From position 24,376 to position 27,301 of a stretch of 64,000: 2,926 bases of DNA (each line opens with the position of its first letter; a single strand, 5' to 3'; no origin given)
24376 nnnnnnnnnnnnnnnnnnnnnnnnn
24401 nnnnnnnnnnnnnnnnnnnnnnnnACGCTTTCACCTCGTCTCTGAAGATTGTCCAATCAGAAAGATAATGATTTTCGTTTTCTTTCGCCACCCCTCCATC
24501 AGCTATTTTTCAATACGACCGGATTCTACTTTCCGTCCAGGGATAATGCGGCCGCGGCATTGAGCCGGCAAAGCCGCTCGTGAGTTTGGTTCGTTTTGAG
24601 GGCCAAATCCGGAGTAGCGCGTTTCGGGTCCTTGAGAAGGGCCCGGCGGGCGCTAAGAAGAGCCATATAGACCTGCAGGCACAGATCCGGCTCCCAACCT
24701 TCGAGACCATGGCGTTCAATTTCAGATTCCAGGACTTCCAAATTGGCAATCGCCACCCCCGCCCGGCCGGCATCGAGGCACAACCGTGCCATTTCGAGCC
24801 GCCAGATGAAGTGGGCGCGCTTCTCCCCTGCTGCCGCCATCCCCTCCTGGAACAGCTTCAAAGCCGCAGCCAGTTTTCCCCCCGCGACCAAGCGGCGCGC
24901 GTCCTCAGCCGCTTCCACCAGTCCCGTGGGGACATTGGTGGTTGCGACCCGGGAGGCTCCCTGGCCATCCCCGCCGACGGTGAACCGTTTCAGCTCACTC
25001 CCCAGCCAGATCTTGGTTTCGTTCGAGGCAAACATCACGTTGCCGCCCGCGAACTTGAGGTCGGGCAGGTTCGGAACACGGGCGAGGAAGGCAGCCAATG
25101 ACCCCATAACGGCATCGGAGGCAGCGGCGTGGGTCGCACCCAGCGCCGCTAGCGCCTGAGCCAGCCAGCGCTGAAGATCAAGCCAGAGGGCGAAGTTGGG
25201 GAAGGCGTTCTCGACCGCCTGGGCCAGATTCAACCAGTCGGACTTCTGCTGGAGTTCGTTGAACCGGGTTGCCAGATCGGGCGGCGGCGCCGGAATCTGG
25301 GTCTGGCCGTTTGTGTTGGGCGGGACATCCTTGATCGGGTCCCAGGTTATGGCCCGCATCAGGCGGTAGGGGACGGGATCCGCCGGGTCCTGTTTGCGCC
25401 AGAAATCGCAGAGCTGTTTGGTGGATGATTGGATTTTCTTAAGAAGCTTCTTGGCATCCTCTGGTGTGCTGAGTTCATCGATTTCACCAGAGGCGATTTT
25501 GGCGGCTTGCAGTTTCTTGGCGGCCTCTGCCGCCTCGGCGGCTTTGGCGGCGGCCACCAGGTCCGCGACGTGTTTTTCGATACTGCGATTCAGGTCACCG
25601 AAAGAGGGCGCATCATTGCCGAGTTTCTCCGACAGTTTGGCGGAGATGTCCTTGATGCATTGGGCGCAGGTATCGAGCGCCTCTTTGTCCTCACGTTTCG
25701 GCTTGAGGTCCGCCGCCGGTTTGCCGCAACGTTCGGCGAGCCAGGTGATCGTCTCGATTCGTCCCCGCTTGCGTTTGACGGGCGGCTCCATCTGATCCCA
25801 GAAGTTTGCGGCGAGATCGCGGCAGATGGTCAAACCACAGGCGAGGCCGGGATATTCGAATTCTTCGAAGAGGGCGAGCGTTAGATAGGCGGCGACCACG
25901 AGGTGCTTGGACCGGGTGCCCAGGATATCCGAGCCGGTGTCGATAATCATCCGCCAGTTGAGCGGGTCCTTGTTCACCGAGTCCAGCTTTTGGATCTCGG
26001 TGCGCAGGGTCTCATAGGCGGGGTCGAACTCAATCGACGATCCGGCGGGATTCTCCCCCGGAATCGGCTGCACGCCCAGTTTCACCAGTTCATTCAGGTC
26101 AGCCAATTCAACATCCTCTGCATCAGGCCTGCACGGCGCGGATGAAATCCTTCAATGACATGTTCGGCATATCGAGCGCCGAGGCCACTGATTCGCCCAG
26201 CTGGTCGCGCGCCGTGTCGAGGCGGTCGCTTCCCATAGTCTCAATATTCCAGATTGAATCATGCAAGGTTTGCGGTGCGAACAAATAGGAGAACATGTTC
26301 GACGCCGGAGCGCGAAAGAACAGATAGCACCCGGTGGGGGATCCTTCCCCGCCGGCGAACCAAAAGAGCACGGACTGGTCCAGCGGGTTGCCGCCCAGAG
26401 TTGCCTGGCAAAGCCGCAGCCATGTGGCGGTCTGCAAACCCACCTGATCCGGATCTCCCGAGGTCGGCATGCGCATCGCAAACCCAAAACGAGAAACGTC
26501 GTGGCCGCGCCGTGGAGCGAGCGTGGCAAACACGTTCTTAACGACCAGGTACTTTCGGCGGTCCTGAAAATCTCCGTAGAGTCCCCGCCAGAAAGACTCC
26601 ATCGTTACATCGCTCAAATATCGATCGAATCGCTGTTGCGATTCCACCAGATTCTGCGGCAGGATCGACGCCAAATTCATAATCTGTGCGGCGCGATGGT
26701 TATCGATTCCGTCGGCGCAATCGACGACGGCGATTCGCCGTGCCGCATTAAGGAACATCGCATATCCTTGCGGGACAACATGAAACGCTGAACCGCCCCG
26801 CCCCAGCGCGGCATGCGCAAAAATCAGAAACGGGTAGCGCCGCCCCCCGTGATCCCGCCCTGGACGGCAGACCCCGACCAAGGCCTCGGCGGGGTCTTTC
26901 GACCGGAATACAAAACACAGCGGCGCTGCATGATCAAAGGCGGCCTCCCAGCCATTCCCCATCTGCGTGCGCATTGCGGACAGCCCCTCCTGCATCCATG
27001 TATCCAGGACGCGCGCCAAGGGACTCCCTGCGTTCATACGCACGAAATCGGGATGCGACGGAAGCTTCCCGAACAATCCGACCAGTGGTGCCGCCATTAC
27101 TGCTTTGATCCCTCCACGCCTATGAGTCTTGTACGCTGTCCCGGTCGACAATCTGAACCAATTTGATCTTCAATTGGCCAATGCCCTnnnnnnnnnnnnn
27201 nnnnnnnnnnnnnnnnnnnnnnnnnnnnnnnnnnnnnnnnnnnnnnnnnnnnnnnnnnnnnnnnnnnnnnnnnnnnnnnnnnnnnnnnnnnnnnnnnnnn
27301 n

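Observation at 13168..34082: Complete single-array T6SS-i locus (tssJKLM-tagF-tssABC-hcp-tssEFG-clpV-vgrG)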

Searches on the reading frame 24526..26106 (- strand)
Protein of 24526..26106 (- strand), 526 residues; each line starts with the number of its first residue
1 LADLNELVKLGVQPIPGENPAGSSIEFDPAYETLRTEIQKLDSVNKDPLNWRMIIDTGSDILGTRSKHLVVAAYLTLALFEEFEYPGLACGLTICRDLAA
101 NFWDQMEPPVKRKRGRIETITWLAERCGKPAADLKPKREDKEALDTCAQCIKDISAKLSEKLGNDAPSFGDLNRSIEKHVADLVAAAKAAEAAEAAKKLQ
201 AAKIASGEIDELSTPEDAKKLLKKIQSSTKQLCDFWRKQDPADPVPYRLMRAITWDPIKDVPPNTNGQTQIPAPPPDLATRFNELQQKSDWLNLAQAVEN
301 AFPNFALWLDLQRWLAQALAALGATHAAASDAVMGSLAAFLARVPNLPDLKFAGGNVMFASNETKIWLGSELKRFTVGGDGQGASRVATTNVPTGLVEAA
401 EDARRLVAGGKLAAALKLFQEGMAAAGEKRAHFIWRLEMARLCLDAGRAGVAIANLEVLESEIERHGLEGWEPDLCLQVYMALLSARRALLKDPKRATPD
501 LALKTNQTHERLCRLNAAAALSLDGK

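Call 4: search_protein_families(library=pfam, proteins=[window:24526-26106:-])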
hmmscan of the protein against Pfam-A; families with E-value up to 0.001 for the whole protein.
window:24526-26106:- (526 aa): 2 families
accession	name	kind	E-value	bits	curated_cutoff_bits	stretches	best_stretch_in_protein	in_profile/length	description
PF16989.10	T6SS_VasJ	-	4.7e-67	226.6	26.2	1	223-481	5-253/255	Type VI secretion, EvfE, EvfF, ImpA, BimE, VC_A0119, VasJ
PF06812.17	ImpA_N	-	5.7e-24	84.9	26.9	1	13-124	2-118/119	ImpA, N-terminal, type VI secretion system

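Call 12: search_protein_families(library=ncbifam, proteins=[window:24526-26106:-])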
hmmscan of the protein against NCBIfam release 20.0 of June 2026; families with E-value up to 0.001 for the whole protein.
window:24526-26106:- (526 aa): 2 families
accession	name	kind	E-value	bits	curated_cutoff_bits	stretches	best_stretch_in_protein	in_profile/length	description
TIGR03362.1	VI_chp_7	equivalog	4.4e-104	349.2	230.1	1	9-479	3-471/476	type VI secretion system protein TssA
TIGR03363.1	VI_chp_8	equivalog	3.1e-25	89.6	160.85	2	13-130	8-136/353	type VI secretion system protein TssA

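Call 18: search_solved_structures(query=window:24526-26106:-)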
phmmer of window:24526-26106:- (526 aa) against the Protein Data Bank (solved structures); distinct sequences matched with E-value up to 0.001: 6.
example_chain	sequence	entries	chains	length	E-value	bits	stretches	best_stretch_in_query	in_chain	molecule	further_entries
6rju_A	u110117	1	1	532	3.6e-29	105.4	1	12-506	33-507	Putative type VI secretion protein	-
6riu_A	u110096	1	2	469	2.3e-22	82.9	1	9-480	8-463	Type VI secretion system protein TssA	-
4yo3_A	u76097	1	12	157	1.1e-13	54.3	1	225-370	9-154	TssA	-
6g7c_A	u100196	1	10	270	3.5e-10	42.7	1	234-477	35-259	ImpA-related domain protein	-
6g7b_D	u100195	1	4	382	5.6e-08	35.5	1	14-368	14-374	ImpA-related domain protein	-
6hs5_A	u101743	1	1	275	2e-06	30.3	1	15-128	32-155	TssA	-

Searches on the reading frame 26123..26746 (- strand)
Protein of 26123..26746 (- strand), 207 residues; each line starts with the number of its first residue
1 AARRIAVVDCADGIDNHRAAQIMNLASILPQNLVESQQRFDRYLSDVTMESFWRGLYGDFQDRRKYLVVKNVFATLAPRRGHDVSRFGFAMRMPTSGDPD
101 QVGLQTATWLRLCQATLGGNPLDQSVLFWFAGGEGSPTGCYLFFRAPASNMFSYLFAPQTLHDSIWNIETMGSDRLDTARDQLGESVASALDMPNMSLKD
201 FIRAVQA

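Call 29: search_protein_families(library=pfam, proteins=[window:26123-26746:-], max_evalue=1)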
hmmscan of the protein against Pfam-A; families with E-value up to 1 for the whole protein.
window:26123-26746:- (207 aa): 0 families

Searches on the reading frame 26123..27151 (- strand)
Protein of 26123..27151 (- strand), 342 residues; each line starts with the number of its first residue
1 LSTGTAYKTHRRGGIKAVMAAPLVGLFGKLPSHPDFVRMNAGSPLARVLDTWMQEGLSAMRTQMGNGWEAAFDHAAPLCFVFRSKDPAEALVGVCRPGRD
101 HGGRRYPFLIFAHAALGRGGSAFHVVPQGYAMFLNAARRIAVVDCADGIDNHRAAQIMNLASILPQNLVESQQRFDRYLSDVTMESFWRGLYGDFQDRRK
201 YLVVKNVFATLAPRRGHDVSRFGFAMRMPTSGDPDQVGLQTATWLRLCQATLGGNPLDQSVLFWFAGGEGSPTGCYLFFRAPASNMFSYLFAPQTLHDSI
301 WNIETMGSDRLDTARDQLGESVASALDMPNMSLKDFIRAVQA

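Call 4: search_protein_families(library=pfam, proteins=[window:26123-27151:-])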
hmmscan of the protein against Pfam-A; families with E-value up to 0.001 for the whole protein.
window:26123-27151:- (342 aa): 1 family
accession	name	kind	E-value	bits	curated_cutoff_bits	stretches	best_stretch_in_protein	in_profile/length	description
PF09867.14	TagF_N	-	4.9e-25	88.5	27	1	25-115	1-92/135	TagF N-terminal domain, Type VI secretion system-associated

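Call 12: search_protein_families(library=ncbifam, proteins=[window:26123-27151:-])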
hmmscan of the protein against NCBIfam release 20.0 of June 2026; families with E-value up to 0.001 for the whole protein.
window:26123-27151:- (342 aa): 1 family
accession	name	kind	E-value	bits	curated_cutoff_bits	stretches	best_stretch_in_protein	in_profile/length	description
TIGR03373.1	VI_minor_4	hypoth_equivalog_domain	4.8e-24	85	41.2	1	25-135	1-112/136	type VI secretion system-associated protein TagF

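Call 56: search_solved_structures(query=window:26123-27097:-, max_evalue=1)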
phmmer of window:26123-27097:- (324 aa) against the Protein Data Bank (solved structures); distinct sequences matched with E-value up to 1: 3.
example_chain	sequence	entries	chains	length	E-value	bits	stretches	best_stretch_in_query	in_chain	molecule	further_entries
2qnu_A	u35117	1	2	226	1.5e-05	27.3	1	6-93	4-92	Uncharacterized protein PA0076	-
6iz8_A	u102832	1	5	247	1.7e-05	27.2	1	6-93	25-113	Type VI secretion-associated protein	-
9t0n_A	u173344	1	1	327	0.091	14.9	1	8-92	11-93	Type VI secretion-associated protein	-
